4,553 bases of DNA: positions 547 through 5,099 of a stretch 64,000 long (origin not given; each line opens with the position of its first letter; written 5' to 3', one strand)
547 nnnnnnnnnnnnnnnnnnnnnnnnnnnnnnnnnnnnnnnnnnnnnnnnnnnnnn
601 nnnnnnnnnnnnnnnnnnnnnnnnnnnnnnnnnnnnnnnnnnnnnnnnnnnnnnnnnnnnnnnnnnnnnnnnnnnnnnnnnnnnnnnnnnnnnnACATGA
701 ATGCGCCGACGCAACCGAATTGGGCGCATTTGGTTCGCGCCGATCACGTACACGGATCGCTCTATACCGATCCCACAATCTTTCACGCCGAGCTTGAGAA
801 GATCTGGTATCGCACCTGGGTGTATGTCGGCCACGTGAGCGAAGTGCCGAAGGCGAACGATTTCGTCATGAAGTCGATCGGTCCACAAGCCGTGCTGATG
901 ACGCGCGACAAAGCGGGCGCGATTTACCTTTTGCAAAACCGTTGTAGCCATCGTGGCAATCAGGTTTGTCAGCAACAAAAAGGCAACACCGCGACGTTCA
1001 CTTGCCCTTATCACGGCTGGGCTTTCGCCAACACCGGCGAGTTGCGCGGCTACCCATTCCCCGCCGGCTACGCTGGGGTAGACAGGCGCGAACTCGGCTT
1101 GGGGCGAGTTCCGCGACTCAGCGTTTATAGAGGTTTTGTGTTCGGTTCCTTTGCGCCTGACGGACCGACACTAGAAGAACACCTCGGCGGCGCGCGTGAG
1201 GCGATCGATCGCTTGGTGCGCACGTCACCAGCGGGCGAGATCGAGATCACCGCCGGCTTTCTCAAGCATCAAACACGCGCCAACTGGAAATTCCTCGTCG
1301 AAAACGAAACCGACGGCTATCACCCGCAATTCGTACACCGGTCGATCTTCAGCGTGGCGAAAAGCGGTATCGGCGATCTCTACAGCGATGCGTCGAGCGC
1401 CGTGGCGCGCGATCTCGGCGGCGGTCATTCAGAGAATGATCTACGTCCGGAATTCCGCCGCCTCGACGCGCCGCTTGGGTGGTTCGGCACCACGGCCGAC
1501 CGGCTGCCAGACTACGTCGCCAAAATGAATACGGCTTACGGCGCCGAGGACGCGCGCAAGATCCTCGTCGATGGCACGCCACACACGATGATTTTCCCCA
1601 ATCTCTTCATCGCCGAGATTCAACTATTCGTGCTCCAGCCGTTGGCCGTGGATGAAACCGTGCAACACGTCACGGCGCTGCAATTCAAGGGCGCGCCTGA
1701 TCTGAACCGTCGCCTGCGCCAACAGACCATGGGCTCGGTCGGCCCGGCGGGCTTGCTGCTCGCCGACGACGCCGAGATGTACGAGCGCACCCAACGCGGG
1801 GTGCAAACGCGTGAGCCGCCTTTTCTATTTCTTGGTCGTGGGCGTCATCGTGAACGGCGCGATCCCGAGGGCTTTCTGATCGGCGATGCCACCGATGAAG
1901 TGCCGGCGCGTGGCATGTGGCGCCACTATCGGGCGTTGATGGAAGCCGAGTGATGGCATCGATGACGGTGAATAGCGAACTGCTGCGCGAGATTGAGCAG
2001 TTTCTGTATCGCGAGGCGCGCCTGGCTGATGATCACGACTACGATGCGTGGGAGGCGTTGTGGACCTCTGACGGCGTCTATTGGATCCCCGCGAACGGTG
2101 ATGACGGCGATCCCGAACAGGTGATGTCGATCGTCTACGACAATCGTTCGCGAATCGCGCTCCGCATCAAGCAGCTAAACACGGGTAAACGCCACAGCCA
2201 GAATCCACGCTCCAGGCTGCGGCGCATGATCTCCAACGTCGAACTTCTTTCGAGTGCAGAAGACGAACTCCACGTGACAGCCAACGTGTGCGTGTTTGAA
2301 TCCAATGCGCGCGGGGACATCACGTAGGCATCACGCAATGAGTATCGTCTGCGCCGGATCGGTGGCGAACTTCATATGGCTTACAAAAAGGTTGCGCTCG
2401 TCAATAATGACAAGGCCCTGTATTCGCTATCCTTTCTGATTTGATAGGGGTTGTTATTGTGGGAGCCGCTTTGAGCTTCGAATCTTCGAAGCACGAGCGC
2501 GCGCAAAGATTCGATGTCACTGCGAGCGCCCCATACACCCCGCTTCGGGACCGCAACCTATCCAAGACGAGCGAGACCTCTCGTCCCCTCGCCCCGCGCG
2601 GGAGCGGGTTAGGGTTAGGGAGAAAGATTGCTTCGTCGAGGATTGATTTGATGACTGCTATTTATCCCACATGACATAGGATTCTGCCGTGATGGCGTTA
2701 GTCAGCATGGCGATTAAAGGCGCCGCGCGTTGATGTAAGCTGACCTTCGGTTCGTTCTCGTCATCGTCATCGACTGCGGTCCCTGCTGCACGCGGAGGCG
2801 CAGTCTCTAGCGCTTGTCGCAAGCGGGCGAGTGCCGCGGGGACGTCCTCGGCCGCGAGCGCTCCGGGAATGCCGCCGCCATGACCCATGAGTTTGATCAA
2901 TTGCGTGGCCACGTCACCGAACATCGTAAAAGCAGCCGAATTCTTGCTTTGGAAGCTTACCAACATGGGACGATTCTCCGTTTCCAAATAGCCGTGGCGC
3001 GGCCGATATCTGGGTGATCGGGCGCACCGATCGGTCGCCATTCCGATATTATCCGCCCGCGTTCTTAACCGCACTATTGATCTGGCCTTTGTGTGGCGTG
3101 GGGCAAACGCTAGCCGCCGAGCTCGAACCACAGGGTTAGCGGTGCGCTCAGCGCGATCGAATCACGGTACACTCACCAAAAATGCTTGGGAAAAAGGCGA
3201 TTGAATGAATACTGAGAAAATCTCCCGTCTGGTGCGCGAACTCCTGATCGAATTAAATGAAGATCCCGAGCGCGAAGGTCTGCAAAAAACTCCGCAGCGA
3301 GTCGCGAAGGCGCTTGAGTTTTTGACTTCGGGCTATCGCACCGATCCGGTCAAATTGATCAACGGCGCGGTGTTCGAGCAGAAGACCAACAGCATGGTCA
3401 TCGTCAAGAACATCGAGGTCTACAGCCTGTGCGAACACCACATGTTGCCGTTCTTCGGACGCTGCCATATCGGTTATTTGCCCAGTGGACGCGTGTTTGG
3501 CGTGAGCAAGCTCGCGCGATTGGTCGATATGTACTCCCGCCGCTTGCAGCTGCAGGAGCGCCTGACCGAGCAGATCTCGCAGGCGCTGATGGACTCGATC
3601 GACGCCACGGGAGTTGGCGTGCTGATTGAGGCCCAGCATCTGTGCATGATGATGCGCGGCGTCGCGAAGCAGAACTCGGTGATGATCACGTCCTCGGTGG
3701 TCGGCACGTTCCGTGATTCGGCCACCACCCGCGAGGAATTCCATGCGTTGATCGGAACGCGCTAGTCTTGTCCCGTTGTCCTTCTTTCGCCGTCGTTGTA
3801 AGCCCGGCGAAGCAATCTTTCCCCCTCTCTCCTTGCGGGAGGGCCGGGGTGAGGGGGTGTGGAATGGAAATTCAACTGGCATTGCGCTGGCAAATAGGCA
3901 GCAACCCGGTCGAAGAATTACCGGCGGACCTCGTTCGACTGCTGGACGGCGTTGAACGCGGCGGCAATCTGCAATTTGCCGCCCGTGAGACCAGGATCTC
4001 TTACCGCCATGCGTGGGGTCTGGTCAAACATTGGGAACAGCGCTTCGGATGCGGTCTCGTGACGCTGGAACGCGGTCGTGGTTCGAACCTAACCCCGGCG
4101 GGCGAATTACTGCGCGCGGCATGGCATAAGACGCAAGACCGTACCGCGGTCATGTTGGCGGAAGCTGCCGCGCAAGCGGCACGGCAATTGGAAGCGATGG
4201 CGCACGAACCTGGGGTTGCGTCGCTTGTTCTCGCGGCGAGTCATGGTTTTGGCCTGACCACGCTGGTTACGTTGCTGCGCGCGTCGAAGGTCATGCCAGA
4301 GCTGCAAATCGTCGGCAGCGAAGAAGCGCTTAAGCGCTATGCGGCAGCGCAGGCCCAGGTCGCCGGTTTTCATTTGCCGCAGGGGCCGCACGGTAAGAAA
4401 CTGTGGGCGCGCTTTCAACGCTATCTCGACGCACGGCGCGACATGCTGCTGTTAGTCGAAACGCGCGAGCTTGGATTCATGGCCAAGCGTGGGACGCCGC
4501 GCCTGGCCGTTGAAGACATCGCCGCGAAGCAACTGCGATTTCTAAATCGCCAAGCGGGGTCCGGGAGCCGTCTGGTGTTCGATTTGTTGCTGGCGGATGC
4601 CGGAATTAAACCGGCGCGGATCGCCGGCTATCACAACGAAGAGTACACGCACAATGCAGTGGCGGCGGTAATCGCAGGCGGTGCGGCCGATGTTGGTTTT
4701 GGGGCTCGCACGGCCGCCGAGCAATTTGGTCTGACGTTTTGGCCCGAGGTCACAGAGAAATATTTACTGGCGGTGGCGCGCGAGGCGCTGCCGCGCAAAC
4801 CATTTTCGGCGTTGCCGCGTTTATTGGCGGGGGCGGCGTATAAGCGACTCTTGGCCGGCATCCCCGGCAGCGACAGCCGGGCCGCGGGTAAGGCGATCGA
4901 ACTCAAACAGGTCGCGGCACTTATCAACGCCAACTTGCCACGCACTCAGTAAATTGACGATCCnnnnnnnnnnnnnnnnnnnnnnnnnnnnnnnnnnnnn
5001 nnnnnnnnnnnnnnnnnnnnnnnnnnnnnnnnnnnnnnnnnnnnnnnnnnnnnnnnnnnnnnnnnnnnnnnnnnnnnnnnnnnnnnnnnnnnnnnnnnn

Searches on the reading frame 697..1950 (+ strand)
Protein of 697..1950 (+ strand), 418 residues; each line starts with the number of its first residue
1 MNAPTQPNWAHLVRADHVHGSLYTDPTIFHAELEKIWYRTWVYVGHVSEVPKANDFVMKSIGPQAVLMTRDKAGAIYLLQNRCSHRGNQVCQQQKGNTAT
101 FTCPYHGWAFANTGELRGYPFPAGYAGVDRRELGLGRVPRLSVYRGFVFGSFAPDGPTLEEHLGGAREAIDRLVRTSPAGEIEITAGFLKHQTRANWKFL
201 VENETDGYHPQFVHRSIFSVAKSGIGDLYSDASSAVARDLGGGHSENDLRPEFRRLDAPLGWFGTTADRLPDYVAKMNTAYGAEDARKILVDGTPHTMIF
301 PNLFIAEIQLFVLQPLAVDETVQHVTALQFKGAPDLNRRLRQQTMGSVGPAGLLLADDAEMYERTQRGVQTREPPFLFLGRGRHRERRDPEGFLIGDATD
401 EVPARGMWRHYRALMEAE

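Call 55: search_protein_families(library=pfam, proteins=[window:697-1950:+], max_evalue=0.001)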
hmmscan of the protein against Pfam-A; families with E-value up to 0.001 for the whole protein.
window:697-1950:+ (418 aa): 2 families
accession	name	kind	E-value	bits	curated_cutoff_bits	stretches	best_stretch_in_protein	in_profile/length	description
PF00355.32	Rieske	-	5.2e-18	65.2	20.3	1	40-123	1-82/88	Rieske [2Fe-2S] domain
PF00848.25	Ring_hydroxyl_A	-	1.4e-13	51.7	24.9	1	192-415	13-206/208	Ring hydroxylating alpha subunit (catalytic domain)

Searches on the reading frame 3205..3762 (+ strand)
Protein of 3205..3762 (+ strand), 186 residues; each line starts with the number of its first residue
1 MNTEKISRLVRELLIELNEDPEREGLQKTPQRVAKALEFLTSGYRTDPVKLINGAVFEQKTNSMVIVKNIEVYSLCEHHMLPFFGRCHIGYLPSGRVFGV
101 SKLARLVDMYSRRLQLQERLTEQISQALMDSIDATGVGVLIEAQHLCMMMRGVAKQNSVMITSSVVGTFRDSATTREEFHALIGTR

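Call 55: search_protein_families(library=pfam, proteins=[window:3205-3762:+], max_evalue=0.001)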
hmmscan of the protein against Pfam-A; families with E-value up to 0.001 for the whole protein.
window:3205-3762:+ (186 aa): 1 family
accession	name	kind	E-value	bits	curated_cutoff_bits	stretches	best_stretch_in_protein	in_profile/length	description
PF01227.27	GTP_cyclohydroI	-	7.8e-74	247.4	27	1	7-183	2-178/179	GTP cyclohydrolase I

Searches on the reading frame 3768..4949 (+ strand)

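Call 55: search_protein_families(library=pfam, proteins=[window:3768-4949:+], max_evalue=0.001)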
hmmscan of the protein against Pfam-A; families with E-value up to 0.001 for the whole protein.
window:3768-4949:+ (394 aa): 3 families
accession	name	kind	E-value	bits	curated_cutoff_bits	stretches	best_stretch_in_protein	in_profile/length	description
PF12727.12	PBP_like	-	8e-46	156.1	27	1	173-352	9-191/193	PBP superfamily domain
PF12974.12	Phosphonate-bd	-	1.8e-07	31.2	27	1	240-361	92-209/242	ABC transporter, phosphonate, periplasmic substrate-binding protein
PF00126.33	HTH_1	-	5.5e-06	26.7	26.6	1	55-113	3-60/60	Bacterial regulatory helix-turn-helix protein, lysR family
